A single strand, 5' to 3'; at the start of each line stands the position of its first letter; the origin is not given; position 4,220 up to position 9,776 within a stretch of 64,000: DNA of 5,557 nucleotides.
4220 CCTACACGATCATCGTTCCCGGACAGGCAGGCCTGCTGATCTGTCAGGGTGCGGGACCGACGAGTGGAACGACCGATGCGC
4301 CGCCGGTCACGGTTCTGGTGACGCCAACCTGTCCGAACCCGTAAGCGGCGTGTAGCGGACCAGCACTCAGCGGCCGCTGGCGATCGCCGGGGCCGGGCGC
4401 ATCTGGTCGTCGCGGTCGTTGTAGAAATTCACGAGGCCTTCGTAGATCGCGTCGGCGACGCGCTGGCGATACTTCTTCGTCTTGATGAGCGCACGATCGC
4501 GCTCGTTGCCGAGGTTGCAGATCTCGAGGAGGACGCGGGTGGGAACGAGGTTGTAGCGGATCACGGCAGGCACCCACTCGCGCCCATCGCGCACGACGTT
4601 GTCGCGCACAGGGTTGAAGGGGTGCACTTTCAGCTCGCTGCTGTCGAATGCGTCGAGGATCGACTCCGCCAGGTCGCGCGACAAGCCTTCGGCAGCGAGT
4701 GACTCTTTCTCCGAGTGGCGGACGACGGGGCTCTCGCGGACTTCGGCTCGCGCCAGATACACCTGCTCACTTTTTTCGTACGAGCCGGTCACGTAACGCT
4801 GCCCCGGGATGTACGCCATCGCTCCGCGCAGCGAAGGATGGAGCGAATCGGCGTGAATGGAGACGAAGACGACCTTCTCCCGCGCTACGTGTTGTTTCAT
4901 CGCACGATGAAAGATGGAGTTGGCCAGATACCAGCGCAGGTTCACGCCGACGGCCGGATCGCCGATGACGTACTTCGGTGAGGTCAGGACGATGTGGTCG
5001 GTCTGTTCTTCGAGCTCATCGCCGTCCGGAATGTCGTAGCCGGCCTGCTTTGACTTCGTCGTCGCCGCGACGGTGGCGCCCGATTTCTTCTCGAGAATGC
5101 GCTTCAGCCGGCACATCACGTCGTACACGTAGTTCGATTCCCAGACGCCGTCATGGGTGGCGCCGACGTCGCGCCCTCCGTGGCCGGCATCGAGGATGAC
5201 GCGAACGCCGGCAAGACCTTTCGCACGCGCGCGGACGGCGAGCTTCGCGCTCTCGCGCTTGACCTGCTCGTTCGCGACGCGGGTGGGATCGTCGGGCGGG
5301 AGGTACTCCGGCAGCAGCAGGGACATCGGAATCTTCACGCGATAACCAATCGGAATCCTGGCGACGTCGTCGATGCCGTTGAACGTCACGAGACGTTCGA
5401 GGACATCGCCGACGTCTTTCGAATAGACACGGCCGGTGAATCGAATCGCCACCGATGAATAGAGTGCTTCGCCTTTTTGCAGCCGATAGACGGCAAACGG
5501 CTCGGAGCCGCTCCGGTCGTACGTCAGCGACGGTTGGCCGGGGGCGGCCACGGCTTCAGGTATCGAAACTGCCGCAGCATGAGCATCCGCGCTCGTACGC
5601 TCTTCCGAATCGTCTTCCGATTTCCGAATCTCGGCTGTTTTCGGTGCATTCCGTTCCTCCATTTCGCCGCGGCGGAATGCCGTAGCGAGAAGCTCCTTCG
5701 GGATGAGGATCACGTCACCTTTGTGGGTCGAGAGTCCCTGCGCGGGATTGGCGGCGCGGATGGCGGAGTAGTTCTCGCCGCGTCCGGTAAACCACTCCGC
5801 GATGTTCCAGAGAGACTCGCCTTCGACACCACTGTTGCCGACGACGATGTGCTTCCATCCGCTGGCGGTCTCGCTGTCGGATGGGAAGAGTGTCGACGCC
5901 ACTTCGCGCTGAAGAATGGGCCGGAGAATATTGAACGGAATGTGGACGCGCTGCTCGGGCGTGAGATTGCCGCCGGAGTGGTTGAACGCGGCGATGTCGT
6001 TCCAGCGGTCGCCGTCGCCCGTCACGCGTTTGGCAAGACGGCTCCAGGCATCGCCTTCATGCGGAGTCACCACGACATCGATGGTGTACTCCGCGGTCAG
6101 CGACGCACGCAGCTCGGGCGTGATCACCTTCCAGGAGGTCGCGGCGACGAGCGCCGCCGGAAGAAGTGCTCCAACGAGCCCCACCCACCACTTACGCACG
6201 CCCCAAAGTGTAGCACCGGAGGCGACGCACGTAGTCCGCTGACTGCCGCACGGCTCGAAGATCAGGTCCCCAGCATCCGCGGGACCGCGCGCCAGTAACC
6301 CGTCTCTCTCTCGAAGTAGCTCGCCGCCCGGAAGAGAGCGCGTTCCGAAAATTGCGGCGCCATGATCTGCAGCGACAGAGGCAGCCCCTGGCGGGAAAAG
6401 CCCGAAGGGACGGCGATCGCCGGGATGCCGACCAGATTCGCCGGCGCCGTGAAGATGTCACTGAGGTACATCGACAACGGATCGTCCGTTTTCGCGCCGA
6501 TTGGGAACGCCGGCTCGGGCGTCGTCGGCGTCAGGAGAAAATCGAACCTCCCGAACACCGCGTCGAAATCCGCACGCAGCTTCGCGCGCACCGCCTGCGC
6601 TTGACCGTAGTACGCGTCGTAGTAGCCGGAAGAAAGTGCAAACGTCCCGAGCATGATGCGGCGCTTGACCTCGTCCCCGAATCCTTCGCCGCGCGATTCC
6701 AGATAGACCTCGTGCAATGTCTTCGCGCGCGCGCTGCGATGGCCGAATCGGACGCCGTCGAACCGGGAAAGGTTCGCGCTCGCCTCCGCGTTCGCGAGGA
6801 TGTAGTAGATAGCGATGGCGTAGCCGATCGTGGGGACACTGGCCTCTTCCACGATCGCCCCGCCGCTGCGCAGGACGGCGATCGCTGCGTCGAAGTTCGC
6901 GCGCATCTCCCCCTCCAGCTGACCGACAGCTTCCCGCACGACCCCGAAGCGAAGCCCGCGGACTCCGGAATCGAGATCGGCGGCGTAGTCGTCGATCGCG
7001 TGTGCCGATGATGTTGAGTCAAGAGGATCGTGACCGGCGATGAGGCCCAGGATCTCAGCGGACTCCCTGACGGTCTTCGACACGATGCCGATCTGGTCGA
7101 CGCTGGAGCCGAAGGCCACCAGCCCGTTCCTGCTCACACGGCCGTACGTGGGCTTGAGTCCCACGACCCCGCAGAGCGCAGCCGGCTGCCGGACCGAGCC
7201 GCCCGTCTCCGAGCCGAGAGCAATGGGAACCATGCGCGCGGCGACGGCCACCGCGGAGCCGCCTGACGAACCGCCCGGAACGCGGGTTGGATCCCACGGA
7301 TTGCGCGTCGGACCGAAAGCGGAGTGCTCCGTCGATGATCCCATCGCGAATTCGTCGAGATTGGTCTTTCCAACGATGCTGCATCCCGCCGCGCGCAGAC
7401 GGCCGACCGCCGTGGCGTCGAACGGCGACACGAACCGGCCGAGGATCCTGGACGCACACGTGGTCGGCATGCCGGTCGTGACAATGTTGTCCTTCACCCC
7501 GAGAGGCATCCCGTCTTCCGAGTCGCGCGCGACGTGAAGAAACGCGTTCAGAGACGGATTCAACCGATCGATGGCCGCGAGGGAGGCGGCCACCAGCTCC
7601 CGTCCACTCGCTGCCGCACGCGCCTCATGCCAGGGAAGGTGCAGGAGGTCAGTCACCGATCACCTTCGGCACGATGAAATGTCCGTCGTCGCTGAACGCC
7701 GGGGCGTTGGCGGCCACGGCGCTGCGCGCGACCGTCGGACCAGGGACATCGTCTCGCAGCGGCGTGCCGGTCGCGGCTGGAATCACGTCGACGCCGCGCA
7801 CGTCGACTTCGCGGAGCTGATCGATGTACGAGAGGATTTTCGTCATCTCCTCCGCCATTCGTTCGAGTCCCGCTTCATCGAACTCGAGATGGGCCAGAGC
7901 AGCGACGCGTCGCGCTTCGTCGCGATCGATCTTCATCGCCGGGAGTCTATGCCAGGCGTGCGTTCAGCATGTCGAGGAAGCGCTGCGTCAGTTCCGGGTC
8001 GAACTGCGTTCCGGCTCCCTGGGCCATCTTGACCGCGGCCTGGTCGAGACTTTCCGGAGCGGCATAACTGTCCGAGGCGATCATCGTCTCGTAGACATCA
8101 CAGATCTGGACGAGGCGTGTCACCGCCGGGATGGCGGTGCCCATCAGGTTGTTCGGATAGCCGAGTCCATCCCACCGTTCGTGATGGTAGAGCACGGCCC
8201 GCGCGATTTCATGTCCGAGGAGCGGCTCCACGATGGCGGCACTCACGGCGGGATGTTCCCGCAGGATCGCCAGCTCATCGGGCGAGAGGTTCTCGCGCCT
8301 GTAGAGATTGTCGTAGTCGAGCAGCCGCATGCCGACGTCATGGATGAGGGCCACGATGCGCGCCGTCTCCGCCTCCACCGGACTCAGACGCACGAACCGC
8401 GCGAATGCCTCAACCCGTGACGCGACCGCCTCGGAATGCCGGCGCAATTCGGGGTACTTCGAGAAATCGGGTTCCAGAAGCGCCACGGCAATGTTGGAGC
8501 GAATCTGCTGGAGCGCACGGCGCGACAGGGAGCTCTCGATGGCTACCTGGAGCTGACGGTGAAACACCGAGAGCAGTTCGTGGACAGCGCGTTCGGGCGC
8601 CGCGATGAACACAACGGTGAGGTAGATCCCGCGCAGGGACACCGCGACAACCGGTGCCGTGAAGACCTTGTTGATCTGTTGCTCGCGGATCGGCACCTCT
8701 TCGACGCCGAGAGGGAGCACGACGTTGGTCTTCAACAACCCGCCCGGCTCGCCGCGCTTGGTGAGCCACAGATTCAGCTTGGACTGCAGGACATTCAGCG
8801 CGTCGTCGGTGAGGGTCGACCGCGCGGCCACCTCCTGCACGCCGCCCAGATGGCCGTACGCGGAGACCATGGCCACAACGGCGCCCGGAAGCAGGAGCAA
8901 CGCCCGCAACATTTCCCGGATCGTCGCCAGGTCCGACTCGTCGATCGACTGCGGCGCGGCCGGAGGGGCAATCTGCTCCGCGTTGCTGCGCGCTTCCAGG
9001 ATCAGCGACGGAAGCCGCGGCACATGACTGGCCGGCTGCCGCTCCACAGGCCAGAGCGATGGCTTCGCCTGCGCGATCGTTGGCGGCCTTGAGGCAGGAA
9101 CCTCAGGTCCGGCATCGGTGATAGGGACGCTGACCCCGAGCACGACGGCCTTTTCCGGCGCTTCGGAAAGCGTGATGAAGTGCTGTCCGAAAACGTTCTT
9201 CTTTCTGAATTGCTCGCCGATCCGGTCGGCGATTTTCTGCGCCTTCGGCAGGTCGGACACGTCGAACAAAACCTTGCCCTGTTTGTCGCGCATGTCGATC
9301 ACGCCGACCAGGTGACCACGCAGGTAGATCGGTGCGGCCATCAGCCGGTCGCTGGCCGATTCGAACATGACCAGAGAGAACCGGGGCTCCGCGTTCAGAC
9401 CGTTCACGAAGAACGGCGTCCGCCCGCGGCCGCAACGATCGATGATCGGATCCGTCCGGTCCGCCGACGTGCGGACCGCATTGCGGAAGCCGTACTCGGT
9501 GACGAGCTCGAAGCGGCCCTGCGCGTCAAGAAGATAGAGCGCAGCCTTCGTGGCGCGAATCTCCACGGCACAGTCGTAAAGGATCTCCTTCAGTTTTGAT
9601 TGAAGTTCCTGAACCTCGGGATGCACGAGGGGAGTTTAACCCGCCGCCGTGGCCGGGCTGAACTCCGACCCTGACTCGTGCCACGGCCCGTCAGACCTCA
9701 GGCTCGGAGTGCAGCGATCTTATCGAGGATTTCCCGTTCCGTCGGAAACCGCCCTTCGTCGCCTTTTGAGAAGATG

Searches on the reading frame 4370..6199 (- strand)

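Call 25: search_protein_families(library=pfam, proteins=[window:4370-6199:-], max_evalue=0.00001)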
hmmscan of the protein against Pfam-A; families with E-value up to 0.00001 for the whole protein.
window:4370-6199:- (610 aa): 1 family
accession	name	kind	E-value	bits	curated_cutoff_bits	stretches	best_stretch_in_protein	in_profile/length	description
PF01520.23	Amidase_3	-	1.7e-20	74.2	27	1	334-590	1-173/174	N-acetylmuramoyl-L-alanine amidase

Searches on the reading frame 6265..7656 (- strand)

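Call 25: search_protein_families(library=pfam, proteins=[window:6265-7656:-], max_evalue=0.00001)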
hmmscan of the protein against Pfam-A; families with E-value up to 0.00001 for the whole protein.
window:6265-7656:- (464 aa): 1 family
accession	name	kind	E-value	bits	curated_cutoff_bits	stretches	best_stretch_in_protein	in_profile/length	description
PF01425.27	Amidase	-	2.1e-139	465.9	27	1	49-441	49-444/445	Amidase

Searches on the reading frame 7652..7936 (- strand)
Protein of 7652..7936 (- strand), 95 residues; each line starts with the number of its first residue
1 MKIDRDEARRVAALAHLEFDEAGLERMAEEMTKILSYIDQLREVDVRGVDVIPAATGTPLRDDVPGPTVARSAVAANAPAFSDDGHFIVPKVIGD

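Call 25: search_protein_families(library=pfam, proteins=[window:7652-7936:-], max_evalue=0.00001)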
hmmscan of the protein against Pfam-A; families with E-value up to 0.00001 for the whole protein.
window:7652-7936:- (95 aa): 1 family
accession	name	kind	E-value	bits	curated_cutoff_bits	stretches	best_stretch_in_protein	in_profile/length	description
PF02686.20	GatC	-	3e-14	53.4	23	1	19-89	1-66/66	Glu-tRNAGln amidotransferase C subunit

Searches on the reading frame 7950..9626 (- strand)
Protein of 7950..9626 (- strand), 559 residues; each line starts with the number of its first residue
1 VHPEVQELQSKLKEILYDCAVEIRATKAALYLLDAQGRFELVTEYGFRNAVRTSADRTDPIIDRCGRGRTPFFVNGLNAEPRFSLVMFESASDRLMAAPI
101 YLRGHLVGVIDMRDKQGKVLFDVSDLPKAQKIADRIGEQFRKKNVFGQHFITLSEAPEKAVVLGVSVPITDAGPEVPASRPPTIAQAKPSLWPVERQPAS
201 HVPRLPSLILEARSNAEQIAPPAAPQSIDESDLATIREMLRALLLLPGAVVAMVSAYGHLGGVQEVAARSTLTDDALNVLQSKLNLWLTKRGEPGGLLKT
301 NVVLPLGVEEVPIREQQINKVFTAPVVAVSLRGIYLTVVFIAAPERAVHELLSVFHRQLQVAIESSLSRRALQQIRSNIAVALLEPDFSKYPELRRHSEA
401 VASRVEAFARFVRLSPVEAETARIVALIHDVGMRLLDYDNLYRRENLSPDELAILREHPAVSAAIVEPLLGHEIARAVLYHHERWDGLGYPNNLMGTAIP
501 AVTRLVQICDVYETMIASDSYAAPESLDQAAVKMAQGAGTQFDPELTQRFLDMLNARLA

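Call 25: search_protein_families(library=pfam, proteins=[window:7950-9626:-], max_evalue=0.00001)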
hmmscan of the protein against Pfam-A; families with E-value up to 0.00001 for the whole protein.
window:7950-9626:- (559 aa): 3 families
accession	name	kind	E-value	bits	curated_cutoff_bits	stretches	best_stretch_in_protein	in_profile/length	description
PF13487.12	HD_5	-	2.3e-23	83.2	27.2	1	389-546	9-170/170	HD domain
PF01966.28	HD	-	1.1e-10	42.2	22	1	396-515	3-116/116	HD domain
PF01590.32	GAF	-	5.6e-06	27.4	22.4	0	12-137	6-130/133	GAF domain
